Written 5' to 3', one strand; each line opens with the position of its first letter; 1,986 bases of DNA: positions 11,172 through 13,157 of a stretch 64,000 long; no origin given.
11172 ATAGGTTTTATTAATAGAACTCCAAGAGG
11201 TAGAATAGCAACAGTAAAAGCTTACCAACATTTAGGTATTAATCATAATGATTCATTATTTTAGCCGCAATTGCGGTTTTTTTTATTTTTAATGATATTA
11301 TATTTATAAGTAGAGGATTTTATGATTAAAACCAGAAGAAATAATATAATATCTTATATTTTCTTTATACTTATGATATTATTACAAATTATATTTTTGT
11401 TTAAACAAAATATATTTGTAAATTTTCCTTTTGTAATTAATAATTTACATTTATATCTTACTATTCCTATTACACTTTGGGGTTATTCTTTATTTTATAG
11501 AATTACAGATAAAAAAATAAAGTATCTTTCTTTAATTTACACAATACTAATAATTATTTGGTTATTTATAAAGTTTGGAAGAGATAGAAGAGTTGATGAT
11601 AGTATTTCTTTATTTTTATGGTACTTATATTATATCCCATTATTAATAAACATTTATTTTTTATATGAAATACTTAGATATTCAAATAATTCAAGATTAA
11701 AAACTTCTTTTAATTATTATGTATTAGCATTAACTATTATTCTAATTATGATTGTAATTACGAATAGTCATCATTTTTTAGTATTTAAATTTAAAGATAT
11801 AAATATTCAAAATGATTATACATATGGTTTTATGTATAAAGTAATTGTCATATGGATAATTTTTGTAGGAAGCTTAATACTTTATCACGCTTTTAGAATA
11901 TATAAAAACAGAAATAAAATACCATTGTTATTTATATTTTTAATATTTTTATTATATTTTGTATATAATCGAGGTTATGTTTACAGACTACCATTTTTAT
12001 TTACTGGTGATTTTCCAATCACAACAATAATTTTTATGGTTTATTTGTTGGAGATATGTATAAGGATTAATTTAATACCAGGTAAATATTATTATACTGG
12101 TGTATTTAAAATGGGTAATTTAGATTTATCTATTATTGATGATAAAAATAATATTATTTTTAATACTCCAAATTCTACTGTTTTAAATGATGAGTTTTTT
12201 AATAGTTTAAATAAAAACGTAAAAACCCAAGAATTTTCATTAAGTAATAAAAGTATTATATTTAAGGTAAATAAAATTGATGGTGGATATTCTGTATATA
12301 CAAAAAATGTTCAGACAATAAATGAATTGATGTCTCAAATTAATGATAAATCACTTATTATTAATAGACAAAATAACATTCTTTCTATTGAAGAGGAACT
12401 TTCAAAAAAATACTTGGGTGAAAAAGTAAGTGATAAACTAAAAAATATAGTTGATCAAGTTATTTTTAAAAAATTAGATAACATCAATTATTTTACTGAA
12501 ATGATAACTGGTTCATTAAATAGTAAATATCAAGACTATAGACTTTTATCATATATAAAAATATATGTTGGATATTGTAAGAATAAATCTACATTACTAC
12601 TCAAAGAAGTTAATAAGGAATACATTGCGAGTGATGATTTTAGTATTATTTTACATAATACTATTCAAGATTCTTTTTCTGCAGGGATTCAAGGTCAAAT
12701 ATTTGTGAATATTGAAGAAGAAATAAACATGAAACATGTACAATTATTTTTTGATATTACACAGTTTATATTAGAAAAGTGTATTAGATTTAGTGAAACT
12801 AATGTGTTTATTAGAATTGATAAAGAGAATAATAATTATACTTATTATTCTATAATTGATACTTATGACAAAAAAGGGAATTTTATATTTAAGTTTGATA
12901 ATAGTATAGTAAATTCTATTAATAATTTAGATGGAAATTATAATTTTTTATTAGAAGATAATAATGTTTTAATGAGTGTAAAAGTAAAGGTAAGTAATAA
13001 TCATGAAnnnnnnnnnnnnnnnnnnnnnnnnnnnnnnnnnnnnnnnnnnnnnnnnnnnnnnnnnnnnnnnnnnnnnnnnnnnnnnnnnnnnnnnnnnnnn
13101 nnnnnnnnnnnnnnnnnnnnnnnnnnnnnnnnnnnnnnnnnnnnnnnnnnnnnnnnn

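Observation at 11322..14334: Tandem polytopic sensors: a kinase-like membrane protein lacking the His-box, overlapping a bona fide HisKA_3 kinase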

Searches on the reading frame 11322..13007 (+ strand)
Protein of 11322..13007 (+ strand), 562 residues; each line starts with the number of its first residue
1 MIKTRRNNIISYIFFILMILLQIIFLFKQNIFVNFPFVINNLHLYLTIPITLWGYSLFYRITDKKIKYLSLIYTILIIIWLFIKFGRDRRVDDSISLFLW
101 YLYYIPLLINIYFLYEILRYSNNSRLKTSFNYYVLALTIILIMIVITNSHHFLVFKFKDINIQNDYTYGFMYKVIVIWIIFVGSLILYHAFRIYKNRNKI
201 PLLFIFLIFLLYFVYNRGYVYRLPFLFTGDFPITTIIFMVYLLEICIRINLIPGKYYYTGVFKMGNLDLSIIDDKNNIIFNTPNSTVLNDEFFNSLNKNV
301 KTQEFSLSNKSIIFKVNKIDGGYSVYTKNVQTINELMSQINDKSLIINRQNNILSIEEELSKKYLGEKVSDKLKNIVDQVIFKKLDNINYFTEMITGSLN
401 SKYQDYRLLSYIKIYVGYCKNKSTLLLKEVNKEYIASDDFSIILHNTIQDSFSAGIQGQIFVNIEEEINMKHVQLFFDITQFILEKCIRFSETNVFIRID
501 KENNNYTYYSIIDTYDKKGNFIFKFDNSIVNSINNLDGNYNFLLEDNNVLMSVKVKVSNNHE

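Call 3: search_protein_families(library=pfam, proteins=[window:11322-13007:+], max_evalue=1)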
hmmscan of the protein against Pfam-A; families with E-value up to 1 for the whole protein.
window:11322-13007:+ (562 aa): 1 family
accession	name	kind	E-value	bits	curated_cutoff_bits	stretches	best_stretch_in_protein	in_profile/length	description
PF08650.15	DASH_Dad4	-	0.71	10.4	29.8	1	328-365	18-55/71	DASH complex subunit Dad4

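Call 4: search_protein_families(library=ncbifam, proteins=[window:11322-13007:+], max_evalue=1)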
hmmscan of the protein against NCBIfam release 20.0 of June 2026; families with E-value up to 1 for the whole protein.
window:11322-13007:+ (562 aa): 0 families
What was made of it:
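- There are no Pfam or NCBIfam hits for the window protein (calls 3, 4).
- Tried and rejected: Pfam and NCBIfam gave no hit on P1 (calls 3, 4).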

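Call 5: find_homologous_proteins(query=window:11322-13007:+, max_evalue=0.001)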
Query window:11322-13007:+ (562 aa): 5 proteins with E <= 0.001 among 8000 candidates.
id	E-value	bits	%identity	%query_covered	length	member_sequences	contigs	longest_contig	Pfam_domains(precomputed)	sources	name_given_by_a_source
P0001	0.0e+0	1191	99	100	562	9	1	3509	-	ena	-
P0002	2.6e-202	692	60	99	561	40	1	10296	PF16927.12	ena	-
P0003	1.0e-139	485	46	94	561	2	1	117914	-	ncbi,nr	ncbi:MAG: hypothetical protein GX675_00565 [Erysipelotrichaceae bacterium]|nr:hypothetical protein [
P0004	1.9e-21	95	23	78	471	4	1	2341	PF16927.12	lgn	-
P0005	2.6e-14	71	22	80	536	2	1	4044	PF16927.12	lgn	-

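Call 6: search_solved_structures(query=window:11322-13007:+, max_evalue=10, show_alignments=2)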
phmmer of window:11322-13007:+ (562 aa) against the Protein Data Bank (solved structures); distinct sequences matched with E-value up to 10: 6.
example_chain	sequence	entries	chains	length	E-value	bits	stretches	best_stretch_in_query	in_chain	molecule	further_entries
3om3_B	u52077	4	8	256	0.13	14.5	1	165-205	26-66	Cytochrome c oxidase subunit 2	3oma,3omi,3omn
6ci0_B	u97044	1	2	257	0.13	14.5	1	165-205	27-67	Cytochrome c oxidase subunit 2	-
6pw1_B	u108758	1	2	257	0.13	14.5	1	165-205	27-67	Cytochrome c oxidase subunit 2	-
2gsm_B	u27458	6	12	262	0.14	14.4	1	165-205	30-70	Cytochrome c oxidase subunit 2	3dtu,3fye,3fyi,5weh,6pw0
1m56_B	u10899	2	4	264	0.14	14.4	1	165-205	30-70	CYTOCHROME C OXIDASE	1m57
2myx_A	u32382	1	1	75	1.6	10.9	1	310-368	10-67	Coupling of ubiquitin conjugation to ER degradation protein 1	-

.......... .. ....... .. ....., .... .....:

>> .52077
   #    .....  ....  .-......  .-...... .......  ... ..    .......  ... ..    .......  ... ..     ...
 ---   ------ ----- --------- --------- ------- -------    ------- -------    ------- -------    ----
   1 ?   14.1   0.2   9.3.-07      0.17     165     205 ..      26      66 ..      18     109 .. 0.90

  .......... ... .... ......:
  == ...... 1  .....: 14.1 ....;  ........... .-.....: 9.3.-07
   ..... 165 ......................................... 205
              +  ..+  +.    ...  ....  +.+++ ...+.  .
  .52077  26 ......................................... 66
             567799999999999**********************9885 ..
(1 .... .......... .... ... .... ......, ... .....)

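Call 9: search_protein_families(library=pfam, proteins=[P0002, P0003, P0004, P0005], max_evalue=1)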
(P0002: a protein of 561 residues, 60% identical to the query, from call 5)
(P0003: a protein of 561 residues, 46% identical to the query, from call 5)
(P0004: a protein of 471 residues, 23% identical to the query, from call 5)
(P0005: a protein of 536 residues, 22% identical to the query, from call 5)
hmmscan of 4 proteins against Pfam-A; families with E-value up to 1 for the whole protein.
P0002 (561 aa): 1 family
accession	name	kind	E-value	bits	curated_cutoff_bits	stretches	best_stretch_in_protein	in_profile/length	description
PF16927.11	HisKA_7TM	-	1.7e-05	25.3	28.6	1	50-241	10-210/224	N-terminal 7TM region of histidine kinase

P0003 (561 aa): 0 families

P0004 (471 aa): 2 families
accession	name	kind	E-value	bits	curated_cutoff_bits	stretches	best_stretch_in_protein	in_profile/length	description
PF16927.11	HisKA_7TM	-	1.3e-07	32.1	28.6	1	44-238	5-199/224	N-terminal 7TM region of histidine kinase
PF25566.1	RIMB1_N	-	0.11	12.8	28.5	1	338-380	6-50/129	RIMB1-like, N-terminal domain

P0005 (536 aa): 2 families
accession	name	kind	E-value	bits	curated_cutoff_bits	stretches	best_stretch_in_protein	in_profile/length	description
PF16927.11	HisKA_7TM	-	2.6e-05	24.6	28.6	1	33-214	9-189/224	N-terminal 7TM region of histidine kinase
PF05940.17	NnrS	-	0.11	12.2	28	1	8-98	83-173/371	NnrS protein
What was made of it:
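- On HisKA_7TM (PF16927) membrane domain: Its 60%-identical homologue P0002 scores 25.3 bits against a cut-off of 28.6 (call 9).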

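Call 10: find_encoding_contigs(protein=P0003, flank=6000, max_places=3)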
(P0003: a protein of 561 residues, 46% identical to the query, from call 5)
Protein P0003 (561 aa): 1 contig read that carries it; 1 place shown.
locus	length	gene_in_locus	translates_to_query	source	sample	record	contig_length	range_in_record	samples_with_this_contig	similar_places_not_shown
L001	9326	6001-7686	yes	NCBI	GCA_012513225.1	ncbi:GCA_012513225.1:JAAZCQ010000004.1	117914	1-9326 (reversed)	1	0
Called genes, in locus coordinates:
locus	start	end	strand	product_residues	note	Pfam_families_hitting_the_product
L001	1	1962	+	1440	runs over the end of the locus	PF02811:PHP, PF00929:RNase_T, PF07733:DNA_pol3_alpha, PF17657:DNA_pol3_finger, PF14579:HHH_6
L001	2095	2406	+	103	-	PF00829:Ribosomal_L21p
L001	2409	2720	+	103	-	PF04327:Peptidase_Prp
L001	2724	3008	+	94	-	PF01016:Ribosomal_L27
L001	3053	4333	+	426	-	PF01018:GTP1_OBG, PF01926:MMR_HSR1, PF02421:FeoB_N (weak), PF09269:DUF1967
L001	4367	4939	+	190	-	PF01330:RuvA_N, PF14520:HHH_5, PF07499:RuvA_C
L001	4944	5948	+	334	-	PF05673:DUF815 (faint), PF05496:RuvB_N, PF00004:AAA, PF07728:AAA_5 (weak), PF17864:AAA_lid_4, PF05491:WHD_RuvB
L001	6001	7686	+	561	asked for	-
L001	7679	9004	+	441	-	-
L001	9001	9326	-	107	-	PF00196:GerE, PF08281:Sigma70_r4_2 (weak)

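Call 11: find_encoding_contigs(protein=P0002, flank=6000, max_places=3)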
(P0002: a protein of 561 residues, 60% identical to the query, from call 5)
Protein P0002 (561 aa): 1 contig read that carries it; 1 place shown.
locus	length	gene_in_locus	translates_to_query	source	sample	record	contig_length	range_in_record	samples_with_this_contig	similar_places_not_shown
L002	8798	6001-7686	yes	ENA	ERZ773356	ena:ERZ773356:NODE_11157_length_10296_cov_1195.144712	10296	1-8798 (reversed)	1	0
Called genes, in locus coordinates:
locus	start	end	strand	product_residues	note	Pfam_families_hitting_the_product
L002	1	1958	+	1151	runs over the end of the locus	?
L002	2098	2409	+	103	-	PF00829:Ribosomal_L21p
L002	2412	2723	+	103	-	PF04327:Peptidase_Prp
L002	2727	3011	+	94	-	PF01016:Ribosomal_L27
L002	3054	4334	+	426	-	PF01018:GTP1_OBG, PF01926:MMR_HSR1, PF02421:FeoB_N, PF09269:DUF1967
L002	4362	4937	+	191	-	PF01330:RuvA_N, PF14520:HHH_5, PF07499:RuvA_C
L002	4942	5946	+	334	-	PF05496:RuvB_N, PF00004:AAA, PF07728:AAA_5 (weak), PF17864:AAA_lid_4, PF05491:WHD_RuvB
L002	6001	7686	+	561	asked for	PF16927:HisKA_7TM (weak)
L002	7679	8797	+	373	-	?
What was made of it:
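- Checked: Homologues at 44-99% identity sit in the same ruvB-P1-P2 synteny in other assemblies (calls 5, 10, 11).
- Tried and rejected: Synteny with ruvB is kept in relatives at 46-60% identity (calls 10, 11).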

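Call 12: find_encoding_contigs(protein=P0005, flank=6000, max_places=3)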
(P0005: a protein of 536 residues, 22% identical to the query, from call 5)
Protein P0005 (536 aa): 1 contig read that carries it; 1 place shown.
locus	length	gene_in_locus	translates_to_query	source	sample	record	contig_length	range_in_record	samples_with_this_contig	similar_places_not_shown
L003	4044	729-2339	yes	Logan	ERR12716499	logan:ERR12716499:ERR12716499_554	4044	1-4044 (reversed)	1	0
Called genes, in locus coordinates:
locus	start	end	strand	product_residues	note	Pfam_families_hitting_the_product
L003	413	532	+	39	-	-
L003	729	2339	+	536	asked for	PF16927:HisKA_7TM (weak)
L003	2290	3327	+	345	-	-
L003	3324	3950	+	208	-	PF00072:Response_reg, PF00196:GerE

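Call 13: find_encoding_contigs(protein=P0004, flank=6000, max_places=3)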
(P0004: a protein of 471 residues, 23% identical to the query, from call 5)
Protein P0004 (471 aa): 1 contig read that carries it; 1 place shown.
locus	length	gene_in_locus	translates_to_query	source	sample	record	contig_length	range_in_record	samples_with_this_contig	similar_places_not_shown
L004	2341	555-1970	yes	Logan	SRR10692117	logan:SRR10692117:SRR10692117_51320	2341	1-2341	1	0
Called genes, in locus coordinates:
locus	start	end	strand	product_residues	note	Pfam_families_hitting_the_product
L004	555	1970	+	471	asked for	PF16927:HisKA_7TM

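Call 37: predict_structure(alignment_id=A5)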
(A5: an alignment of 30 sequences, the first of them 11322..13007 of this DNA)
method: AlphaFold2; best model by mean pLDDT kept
length: 562 residues; sequences in the alignment: 30
mean_pLDDT: 80.6   pTM: 0.48
mean pLDDT of the five models: 80.6, 80.3, 76.6, 76.3, 76.3
residues with pLDDT >= 90: 120; 70-90: 351; 50-70: 72; < 50: 19
segments of 3 or more residues with pLDDT < 50: 1-7, 257-263, 560-562
pLDDT, mean of each block of 10 residues (from residue 1): 44 70 70 73 82 86 89 93 84 82 92 92 72 94 93 84 79 93 93 79 87 85 68 86 87 63 60 81 74 83 77 82 82 81 82 79 61 71 82 73 81 88 86 88 92 88 90 91 84 88 90 64 68 81 77 78 36
secondary structure, 60 per line:
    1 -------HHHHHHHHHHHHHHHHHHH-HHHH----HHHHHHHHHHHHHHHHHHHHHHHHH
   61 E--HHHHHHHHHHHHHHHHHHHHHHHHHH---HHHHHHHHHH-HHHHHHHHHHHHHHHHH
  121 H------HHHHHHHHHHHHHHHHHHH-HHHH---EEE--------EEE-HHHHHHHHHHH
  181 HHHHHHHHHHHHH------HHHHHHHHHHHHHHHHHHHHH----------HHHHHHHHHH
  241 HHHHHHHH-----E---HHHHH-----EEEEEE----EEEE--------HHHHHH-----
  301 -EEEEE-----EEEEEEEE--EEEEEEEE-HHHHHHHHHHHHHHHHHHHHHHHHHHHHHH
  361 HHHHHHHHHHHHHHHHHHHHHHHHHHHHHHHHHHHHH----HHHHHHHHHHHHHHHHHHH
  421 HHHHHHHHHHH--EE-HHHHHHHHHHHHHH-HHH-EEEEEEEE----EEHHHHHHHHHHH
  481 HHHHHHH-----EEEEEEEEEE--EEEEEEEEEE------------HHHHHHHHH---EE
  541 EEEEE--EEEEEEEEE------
elements in order: H8-26 H28-31 H36-60 H64-89 H93-102 H104-121 H128-146 H148-151 E155-157 E166-168 H170-193 H200-220 H231-248 H258-262 E268-273 E278-281 H290-295 E302-306 E312-319 E322-329 H331-397 H402-431 H437-450 E456-463 H470-487 E493-502 E505-514 H527-535 E539-545 E548-556

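Call 40: fold_search(model_id=the predicted structure, library=pdb)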
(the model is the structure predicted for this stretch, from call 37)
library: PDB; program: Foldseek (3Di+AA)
matches with E <= 10: 637; with E <= 0.001: 151
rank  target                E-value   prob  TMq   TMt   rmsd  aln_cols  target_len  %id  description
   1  4gcz_A                9.9e-07  1.00  0.20  0.28  27.1       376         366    8  Structure of a blue-light photoreceptor (released 2013-06-19)
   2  8a52_A                1.4e-06  1.00  0.17  0.26  26.7       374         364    7  Crystal structure of a chimeric LOV-Histidine kinase SB2F1 (asymmetrical variant, trigonal form with long c-axis) (released 2023-12-27)
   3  8isi_A                1.6e-06  1.00  0.19  0.14  19.6       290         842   10  Photochromobilin-free form of Arabidopsis thaliana phytochrome A - apo-AtphyA (released 2023-08-09)
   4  8a6x_B                2.3e-06  1.00  0.18  0.26  27.2       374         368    8  Crystal structure of a chimeric LOV-Histidine kinase SB2F1 (asymmetrical variant, trigonal form with long c axis) (released 2024-01-10)
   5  8g3a_D                3.1e-06  1.00  0.22  0.34  21.0       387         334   12  BceAB-S nucleotide free TM state 1 (released 2023-06-21)
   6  4xiv_A                3.3e-06  1.00  0.18  0.37  19.1       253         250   10  Kinase and Dimerization (P3P4) of the Thermotoga maritima CheA kinase (released 2015-11-04)
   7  8a7f_A                4.5e-06  1.00  0.17  0.25  26.5       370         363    8  Crystal structure of a chimeric LOV-Histidine kinase SB2F1-I66R mutant (asymmetrical variant, trigonal form with long  (released 2024-01-10)
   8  8isk_A                9.9e-06  1.00  0.19  0.13  20.5       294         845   10  Pr conformer of Zea mays phytochrome A1 - ZmphyA1-Pr (released 2023-08-09)
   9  6e52_A                1.1e-05  1.00  0.20  0.41  11.1       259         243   13  Chimeric structure of Saccharomyces cerevisiae GCN4 leucine zipper fused to Staphylococcus aureus AgrC cytoplasmic his (released 2019-02-27)
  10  8vc9_E                1.2e-05  1.00  0.18  0.26  23.9       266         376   14  Hybrid response regulator LvrB from Leptospira / phosphorylated REC form (released 2024-12-18)
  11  8f5z_B                1.2e-05  1.00  0.19  0.13  21.3       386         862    9  Composite map of CryoEM structure of Arabidopsis thaliana phytochrome A (released 2023-06-28)
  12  8a3u                  1.2e-05  1.00  0.18  0.26  27.1       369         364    8  Crystal structure of a chimeric LOV-Histidine kinase SB2F1 (symmetrical variant, trigonal form with short c-axis) (released 2023-12-20)
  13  8a7f_B                1.3e-05  1.00  0.17  0.25  27.4       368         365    7  Crystal structure of a chimeric LOV-Histidine kinase SB2F1-I66R mutant (asymmetrical variant, trigonal form with long  (released 2024-01-10)
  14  6e95_A                1.4e-05  1.00  0.18  0.38  11.4       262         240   11  Chimeric structure of Saccharomyces cerevisiae GCN4 leucine zipper fused to Staphylococcus aureus AgrC cytoplasmic his (released 2019-02-27)
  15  8vc9_B                1.4e-05  1.00  0.18  0.25  23.6       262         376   13  Hybrid response regulator LvrB from Leptospira / phosphorylated REC form (released 2024-12-18)
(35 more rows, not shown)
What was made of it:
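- On Sensor histidine kinase (applied to P1): Foldseek E is about 1e-6 to histidine kinases (call 40).
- All top Foldseek hits are histidine kinases (call 40).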

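Call 45: search_protein_families(library=pfam, alignment_id=A5, max_evalue=1)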
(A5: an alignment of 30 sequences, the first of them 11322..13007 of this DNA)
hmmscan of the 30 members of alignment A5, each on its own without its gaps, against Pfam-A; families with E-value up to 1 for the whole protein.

A. member 1, window:11322-13007:+ (562 aa): 1 family
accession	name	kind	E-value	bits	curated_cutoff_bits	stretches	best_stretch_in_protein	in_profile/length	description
PF08650.15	DASH_Dad4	-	0.71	10.4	29.8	1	328-365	18-55/71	DASH complex subunit Dad4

B. families by the number of members that match (of 30 scanned): 37 families (the first 25 are shown)
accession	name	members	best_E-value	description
PF16927.11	HisKA_7TM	25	2.9e-14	N-terminal 7TM region of histidine kinase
PF25566.1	RIMB1_N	5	0.073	RIMB1-like, N-terminal domain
PF11992.13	TgpA_N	3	0.0039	TgpA N-terminal domain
PF08232.17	Striatin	3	0.12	Striatin family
PF02632.19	BioY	2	0.0048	BioY family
PF13935.11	Ead_Ea22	2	0.076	Ead/Ea22-like protein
PF19163.5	DUF5845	1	0.0012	Family of unknown function (DUF5845)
PF10186.14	ATG14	1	0.0074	Vacuolar sorting 38 and autophagy-related subunit 14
PF00493.29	MCM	1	0.016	MCM P-loop domain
PF01544.23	CorA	1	0.016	CorA-like Mg2+ transporter protein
PF21941.2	SMEK_N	1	0.03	SMEK domain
PF06098.16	Radial_spoke_3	1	0.037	Radial spoke protein 3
PF08285.16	DPM3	1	0.059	Dolichol-phosphate mannosyltransferase subunit 3 (DPM3)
PF05437.17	AzlD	1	0.063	Branched-chain amino acid transport protein (AzlD)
PF05940.17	NnrS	1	0.11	NnrS protein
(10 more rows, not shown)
